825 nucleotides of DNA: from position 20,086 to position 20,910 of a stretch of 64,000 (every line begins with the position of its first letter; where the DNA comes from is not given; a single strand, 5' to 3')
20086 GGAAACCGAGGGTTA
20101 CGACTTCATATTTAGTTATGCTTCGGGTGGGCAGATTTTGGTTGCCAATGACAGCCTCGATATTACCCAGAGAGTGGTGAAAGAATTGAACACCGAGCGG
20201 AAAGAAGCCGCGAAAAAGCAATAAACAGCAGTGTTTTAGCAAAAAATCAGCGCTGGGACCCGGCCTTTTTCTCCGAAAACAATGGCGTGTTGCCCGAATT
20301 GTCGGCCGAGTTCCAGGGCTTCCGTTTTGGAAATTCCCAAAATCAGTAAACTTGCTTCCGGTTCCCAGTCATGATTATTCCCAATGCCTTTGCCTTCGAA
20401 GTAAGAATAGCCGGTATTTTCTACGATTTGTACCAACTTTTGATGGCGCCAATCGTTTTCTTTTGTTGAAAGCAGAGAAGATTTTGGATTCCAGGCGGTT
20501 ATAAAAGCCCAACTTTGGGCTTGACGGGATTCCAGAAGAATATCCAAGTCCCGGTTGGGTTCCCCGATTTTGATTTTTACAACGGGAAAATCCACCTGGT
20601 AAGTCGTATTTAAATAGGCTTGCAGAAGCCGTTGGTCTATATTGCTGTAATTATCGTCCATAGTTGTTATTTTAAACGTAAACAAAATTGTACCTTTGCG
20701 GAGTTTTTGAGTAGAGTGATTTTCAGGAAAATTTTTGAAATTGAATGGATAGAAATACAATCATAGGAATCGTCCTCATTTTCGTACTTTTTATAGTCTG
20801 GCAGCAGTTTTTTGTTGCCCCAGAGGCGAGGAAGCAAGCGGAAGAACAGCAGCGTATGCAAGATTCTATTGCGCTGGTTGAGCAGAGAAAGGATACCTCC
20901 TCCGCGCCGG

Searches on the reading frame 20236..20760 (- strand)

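Call 109: search_protein_families(library=pfam, proteins=[window:20236-20760:-], max_evalue=0.001)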
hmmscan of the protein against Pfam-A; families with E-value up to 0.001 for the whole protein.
window:20236-20760:- (174 aa): 1 family
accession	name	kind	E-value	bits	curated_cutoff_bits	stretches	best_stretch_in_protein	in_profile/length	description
PF11697.13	DUF3293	-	1.2e-21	77.5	25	1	87-160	1-73/73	Protein of unknown function (DUF3293)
